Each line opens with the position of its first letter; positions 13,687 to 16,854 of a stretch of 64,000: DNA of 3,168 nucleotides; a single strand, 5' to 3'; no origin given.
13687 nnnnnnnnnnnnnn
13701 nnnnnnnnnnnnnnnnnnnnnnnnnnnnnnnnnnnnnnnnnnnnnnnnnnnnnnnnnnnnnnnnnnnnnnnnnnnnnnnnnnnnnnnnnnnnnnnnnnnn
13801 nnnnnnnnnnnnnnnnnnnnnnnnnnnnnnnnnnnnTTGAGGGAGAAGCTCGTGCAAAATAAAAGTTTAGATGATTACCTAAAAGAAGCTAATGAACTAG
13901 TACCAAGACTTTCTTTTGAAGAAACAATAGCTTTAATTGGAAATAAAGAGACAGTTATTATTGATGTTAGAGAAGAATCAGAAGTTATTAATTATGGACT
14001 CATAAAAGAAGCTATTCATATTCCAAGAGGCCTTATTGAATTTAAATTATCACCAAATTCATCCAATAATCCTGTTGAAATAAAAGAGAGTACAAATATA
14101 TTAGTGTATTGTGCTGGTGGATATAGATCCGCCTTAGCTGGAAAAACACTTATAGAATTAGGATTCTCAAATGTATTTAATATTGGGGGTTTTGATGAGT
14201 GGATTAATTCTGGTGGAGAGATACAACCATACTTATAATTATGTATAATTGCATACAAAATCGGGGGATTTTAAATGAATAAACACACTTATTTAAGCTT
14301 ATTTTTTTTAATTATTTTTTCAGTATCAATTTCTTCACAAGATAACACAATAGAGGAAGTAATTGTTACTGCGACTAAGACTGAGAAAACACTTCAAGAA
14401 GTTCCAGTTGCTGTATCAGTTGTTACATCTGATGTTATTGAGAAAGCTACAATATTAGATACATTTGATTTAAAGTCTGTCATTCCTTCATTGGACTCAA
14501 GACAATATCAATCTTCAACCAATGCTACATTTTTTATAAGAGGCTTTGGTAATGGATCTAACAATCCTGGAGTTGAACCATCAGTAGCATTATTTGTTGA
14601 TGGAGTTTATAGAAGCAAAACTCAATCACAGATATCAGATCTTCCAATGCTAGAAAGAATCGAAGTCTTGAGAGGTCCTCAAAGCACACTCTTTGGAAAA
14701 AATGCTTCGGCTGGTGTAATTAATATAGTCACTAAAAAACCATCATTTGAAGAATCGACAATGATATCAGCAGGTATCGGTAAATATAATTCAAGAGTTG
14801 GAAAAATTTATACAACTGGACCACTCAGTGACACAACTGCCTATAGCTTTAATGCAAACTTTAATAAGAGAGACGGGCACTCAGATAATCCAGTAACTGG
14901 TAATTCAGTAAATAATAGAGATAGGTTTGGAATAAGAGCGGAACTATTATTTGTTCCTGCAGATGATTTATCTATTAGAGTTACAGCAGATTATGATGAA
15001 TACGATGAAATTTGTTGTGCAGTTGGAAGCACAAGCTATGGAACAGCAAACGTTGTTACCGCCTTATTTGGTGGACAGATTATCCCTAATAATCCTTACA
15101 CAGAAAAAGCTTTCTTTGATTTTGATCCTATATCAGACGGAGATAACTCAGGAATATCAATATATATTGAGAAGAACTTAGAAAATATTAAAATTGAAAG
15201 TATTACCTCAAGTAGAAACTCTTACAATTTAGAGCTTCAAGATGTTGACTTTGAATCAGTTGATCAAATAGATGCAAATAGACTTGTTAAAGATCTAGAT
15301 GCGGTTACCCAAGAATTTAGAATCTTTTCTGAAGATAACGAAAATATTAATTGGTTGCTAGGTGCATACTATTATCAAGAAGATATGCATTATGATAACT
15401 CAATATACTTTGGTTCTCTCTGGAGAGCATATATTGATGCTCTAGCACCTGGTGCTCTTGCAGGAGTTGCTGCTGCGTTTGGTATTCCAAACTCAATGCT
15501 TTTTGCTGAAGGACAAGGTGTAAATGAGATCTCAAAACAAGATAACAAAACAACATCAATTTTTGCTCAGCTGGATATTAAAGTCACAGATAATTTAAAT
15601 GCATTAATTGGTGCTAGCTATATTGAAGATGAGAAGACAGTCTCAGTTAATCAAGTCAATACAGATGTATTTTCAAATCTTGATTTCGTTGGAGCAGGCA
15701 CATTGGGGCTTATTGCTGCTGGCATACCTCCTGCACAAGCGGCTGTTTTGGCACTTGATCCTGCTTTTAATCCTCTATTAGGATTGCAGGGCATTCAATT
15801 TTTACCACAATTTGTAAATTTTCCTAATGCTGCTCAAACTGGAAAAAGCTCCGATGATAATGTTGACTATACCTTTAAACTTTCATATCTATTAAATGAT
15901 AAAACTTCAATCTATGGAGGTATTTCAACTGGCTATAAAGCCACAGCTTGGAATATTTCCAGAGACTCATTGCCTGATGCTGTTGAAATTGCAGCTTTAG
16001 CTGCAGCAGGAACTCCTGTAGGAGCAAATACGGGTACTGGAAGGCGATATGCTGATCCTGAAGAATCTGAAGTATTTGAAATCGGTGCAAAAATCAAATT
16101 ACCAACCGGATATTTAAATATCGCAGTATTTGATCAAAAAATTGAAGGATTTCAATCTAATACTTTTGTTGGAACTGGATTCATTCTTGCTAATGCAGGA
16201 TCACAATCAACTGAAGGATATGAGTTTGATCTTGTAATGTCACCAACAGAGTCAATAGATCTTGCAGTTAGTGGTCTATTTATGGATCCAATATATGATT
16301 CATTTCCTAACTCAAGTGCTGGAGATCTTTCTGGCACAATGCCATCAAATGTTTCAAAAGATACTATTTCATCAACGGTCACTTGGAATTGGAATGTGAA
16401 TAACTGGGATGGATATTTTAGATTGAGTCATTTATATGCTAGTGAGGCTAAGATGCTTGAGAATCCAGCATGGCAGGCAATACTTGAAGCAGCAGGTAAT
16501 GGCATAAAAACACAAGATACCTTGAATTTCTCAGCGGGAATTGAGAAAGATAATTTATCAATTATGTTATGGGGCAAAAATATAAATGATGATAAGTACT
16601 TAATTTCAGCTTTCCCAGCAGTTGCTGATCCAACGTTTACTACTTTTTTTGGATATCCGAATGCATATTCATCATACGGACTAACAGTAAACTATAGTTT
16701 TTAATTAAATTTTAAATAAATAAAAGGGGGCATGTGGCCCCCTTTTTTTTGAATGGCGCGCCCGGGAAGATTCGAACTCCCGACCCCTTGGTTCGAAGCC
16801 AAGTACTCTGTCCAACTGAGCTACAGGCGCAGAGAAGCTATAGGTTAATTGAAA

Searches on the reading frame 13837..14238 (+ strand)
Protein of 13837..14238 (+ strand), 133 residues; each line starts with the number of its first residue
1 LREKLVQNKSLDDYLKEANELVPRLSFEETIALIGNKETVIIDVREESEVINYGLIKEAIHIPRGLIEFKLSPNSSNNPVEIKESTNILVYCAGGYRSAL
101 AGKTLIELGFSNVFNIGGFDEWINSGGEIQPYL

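Call 3: search_protein_families(library=pfam, proteins=[window:13837-14238:+], max_evalue=0.01)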
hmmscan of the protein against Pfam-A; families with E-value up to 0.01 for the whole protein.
window:13837-14238:+ (133 aa): 1 family
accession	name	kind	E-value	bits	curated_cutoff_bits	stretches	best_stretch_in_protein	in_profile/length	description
PF00581.25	Rhodanese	-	7.3e-15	55.7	22.2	1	28-124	3-101/102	Rhodanese-like domain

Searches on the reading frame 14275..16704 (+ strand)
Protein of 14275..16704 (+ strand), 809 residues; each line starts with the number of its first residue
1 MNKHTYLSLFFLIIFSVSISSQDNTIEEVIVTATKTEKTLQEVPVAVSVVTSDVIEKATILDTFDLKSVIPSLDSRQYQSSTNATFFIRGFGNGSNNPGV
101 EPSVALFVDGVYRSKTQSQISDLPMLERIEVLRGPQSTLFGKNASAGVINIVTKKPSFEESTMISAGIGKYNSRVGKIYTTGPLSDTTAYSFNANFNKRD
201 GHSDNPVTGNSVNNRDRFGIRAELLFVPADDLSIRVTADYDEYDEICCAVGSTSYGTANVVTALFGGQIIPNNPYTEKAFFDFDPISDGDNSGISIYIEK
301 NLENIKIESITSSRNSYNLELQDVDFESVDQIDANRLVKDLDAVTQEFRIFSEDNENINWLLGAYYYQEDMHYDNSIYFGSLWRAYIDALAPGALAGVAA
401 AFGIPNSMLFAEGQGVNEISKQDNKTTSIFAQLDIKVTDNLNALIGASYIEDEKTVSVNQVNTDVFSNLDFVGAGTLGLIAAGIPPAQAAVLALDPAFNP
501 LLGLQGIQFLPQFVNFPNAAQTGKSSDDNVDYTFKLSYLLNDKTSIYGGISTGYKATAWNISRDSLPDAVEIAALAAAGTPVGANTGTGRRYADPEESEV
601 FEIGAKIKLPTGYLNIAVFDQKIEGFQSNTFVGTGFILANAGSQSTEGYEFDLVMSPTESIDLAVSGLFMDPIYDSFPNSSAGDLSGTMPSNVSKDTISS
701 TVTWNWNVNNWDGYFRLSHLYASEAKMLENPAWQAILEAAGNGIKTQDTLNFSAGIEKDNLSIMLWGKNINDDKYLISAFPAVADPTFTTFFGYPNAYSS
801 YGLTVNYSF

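Call 3: search_protein_families(library=pfam, proteins=[window:14275-16704:+], max_evalue=0.01)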
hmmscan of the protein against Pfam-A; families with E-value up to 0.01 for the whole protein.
window:14275-16704:+ (809 aa): 2 families
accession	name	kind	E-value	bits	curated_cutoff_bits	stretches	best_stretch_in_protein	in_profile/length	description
PF00593.30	TonB_dep_Rec_b-barrel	-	2.3e-22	80.9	27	1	257-770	102-436/436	TonB dependent receptor-like, beta-barrel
PF07715.20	Plug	-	6.5e-18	65.6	23.9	1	40-148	2-107/107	TonB-dependent Receptor Plug Domain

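Call 4: search_protein_families(library=ncbifam, proteins=[window:14275-16704:+], max_evalue=0.01)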
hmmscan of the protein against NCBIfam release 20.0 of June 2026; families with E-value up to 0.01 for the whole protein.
window:14275-16704:+ (809 aa): 27 families (the best 25 are shown)
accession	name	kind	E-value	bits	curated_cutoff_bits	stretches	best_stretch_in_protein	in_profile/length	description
TIGR01783.1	TonB-siderophor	subfamily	8.5e-34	117.2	223.5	2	42-210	1-166/649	TonB-dependent siderophore receptor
TIGR01779.1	TonB-B12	equivalog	1.6e-25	89.8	599.7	1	12-223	14-222/614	TonB-dependent vitamin B12 receptor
NF007926.1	PRK10641.1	equivalog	3e-20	72.3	836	1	2-228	3-227/617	TonB-dependent vitamin B12 receptor BtuB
TIGR01785.1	TonB-hemin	subfamily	1.7e-19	69.8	316.85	1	27-156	2-131/677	TonB-dependent heme/hemoglobin receptor family protein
TIGR01786.1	TonB-hemlactrns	subfamily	3.9e-18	65.2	323.75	1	28-156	2-136/719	TonB-dependent hemoglobin/transferrin/lactoferrin family receptor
NF047944.1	FoxamRcptFoxA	equivalog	1.3e-17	63.3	1300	1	28-256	39-260/697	ferrioxamine B receptor FoxA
NF053590.1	TonB_dep_TOL0244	equivalog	5.3e-17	61.7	645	1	28-224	12-210/604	TOL_0244 family TonB-dependent receptor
NF041535.1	TonB_rec_PqqU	equivalog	6e-17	61.2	1200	1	31-188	2-164/676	TonB-dependent receptor PqqU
NF010010.0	PRK13483.1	equivalog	1.5e-16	59.6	927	1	20-239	27-251/660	ligand-gated channel protein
NF007465.0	PRK10044.1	equivalog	3.6e-15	55.2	803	1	31-193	67-226/726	ferrichrome porin FhuA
NF010651.0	PRK14050.1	equivalog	3.7e-14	51.8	884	1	31-278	67-303/730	TonB-dependent siderophore receptor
NF050067.1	TonBEntbctnRecCfrA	equivalog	2e-13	49.5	1200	1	7-187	6-197/698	TonB-dependent ferric enterobactin receptor CfrA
NF007478.2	PRK10064.1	equivalog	4.2e-13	48.4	745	1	15-188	19-198/663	catecholate siderophore receptor CirA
NF010038.0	PRK13513.1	equivalog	3.2e-12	45.8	942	1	119-167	130-178/659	ligand-gated channel protein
NF010650.0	PRK14049.1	equivalog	2.8e-11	42.4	904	1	19-241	58-270/729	ferrioxamine B receptor precursor protein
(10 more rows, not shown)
